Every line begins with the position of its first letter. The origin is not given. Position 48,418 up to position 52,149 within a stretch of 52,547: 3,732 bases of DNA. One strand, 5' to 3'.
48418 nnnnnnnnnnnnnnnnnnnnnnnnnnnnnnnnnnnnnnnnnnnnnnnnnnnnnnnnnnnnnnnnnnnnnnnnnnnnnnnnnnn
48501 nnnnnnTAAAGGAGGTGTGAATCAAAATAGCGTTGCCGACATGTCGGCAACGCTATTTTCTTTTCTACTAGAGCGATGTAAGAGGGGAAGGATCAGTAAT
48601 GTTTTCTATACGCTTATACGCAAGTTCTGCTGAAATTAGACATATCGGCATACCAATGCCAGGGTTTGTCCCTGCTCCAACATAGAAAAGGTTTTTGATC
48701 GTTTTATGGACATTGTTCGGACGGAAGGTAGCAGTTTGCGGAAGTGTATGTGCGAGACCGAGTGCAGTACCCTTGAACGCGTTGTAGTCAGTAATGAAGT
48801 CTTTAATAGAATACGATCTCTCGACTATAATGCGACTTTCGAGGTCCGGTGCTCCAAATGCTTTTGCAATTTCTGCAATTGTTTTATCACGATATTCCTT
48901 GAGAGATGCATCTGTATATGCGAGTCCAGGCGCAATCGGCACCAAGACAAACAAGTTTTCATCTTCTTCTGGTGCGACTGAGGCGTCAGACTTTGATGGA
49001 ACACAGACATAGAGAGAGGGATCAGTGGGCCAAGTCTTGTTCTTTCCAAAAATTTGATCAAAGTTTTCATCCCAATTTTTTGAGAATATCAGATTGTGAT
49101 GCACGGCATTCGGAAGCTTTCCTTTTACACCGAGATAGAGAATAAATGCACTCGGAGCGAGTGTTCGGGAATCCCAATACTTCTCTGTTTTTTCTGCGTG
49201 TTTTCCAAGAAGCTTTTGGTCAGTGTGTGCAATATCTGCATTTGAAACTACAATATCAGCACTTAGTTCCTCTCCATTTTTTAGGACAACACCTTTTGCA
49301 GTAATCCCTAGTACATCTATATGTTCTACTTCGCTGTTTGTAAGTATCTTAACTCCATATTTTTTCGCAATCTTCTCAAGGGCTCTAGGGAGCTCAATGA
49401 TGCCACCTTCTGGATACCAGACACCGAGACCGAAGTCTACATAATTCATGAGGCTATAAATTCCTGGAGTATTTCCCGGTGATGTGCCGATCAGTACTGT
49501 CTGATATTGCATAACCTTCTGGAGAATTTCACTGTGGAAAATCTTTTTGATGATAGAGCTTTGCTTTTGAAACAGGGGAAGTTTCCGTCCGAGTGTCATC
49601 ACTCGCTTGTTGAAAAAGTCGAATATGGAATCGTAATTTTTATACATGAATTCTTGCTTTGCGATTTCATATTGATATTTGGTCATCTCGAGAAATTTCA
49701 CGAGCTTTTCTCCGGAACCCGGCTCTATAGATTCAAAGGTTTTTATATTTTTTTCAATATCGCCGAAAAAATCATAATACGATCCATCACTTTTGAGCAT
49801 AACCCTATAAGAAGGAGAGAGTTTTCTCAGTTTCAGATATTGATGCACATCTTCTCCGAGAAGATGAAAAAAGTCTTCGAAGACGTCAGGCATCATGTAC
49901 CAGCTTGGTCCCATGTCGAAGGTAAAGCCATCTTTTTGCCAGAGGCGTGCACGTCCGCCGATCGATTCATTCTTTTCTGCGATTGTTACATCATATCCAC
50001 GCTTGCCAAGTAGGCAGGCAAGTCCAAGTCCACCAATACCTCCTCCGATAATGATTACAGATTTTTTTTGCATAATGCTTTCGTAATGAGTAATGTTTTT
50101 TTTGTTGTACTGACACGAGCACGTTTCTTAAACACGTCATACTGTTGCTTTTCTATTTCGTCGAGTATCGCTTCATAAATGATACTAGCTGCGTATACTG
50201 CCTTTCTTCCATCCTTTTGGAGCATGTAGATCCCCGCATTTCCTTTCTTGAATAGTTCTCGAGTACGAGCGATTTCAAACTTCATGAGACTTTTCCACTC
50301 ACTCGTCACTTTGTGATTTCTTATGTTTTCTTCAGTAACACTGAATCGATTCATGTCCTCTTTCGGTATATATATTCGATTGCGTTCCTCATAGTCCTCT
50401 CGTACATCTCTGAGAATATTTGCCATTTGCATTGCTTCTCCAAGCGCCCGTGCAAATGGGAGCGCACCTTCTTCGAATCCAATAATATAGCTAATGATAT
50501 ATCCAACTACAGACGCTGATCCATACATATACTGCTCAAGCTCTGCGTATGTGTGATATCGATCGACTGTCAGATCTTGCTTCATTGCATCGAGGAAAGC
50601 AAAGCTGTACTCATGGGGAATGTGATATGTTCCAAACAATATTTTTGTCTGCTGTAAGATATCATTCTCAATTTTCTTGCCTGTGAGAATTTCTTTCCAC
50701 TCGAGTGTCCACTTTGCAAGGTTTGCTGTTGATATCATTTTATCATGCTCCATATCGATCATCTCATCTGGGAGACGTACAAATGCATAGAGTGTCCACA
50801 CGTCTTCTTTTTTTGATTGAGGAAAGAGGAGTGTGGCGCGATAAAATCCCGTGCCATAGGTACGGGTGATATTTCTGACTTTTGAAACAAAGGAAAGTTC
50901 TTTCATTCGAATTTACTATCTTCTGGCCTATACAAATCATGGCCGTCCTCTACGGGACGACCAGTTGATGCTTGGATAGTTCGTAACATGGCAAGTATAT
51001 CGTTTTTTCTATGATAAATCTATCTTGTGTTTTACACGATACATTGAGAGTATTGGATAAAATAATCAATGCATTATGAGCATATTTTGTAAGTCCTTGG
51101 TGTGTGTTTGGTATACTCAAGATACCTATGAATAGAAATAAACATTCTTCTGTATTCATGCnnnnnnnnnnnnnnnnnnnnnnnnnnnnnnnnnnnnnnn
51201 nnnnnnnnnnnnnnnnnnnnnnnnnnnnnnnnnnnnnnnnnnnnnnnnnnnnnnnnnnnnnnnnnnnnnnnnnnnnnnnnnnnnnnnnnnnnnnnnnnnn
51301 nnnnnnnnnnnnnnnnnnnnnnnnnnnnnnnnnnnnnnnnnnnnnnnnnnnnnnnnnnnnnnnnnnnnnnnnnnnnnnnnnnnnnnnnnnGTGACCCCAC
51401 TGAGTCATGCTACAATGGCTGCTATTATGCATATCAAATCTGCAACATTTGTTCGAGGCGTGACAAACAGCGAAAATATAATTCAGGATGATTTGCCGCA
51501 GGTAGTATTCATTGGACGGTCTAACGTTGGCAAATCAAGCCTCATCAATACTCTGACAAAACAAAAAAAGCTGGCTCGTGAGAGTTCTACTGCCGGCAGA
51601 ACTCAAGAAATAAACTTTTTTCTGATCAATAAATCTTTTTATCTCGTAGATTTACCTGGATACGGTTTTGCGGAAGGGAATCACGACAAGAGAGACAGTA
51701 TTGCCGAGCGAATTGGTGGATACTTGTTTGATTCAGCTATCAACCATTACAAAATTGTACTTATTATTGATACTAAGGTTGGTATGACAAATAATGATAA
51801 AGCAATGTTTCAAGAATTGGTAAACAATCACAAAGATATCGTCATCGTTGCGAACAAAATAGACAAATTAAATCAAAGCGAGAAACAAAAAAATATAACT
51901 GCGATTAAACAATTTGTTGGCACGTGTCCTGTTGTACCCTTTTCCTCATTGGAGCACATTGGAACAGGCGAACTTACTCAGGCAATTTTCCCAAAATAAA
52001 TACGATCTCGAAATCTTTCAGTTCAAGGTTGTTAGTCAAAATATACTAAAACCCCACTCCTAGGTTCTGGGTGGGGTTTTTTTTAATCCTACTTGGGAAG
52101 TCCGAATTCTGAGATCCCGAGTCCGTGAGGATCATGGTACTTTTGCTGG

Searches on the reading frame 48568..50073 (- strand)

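Call 8: search_protein_families(library=pfam, proteins=[window:48568-50073:-], max_evalue=0.001)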
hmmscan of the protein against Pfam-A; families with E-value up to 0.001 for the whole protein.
window:48568-50073:- (501 aa): 7 families
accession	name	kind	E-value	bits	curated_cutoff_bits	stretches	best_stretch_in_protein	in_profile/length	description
PF01593.30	Amino_oxidase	-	1.4e-30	107.4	19.8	1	13-485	1-438/443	Flavin containing amine oxidoreductase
PF13450.12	NAD_binding_8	-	1.5e-15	57.6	21.9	1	8-72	1-65/68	NAD(P)-binding Rossmann-like domain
PF01266.30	DAO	-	6e-12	46.2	27.9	2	6-40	2-36/353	FAD dependent oxidoreductase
PF07992.20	Pyr_redox_2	-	4.7e-08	33.2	26.1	0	230-276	187-232/291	Pyridine nucleotide-disulphide oxidoreductase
PF00070.33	Pyr_redox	-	5.1e-06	27.4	22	0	5-39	1-35/82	Pyridine nucleotide-disulphide oxidoreductase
PF03486.20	HI0933_like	-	6.3e-05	23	50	0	5-40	2-37/244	HI0933-like protein Rossmann domain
PF01494.25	FAD_binding_3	-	0.0002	21.2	22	0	5-37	3-35/349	FAD binding domain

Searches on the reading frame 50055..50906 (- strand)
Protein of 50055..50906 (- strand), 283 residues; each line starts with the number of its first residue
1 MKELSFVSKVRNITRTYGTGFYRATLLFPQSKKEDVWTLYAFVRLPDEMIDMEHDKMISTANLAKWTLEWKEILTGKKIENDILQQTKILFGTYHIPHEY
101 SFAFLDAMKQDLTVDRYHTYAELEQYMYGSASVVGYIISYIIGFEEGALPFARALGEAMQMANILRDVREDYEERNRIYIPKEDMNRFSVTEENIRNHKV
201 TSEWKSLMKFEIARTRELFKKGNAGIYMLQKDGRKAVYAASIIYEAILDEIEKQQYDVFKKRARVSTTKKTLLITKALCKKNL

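Call 8: search_protein_families(library=pfam, proteins=[window:50055-50906:-], max_evalue=0.001)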
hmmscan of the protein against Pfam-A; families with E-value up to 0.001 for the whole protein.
window:50055-50906:- (283 aa): 1 family
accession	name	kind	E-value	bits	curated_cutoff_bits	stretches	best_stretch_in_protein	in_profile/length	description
PF00494.24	SQS_PSY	-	9.4e-65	219.4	26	1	15-267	2-261/263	Squalene/phytoene synthase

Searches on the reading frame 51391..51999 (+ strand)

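Call 8: search_protein_families(library=pfam, proteins=[window:51391-51999:+], max_evalue=0.001)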
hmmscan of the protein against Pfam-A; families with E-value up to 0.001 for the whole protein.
window:51391-51999:+ (202 aa): 9 families
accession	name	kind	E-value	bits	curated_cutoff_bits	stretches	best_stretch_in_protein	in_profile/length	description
PF01926.29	MMR_HSR1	-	3.3e-20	72.7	21.9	1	37-156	1-113/113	50S ribosome-binding GTPase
PF02421.24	FeoB_N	-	8.6e-14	51.8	27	1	37-199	2-156/156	Ferrous iron transport protein B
PF03193.22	RsgA_GTPase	-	5.5e-11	43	30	1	37-90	108-167/174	RsgA GTPase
PF00009.33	GTP_EFTU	-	1.3e-08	35.1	26.5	1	122-199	96-182/188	Elongation factor Tu GTP binding domain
PF00350.29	Dynamin_N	-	1.3e-07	32.3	27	0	38-67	1-30/168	Dynamin family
PF08477.19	Roc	-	9.5e-06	26.3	27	1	38-71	2-35/119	Ras of Complex, Roc, domain of DAPkinase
PF09439.16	SRPRB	-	2.1e-05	24.4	25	1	36-159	4-121/178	Signal recognition particle receptor beta subunit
PF00071.28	Ras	-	0.00044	20.3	21.6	0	38-74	2-38/162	Ras family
PF10662.15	PduV-EutP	-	0.00099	19.4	21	0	37-198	3-140/143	Ethanolamine utilisation - propanediol utilisation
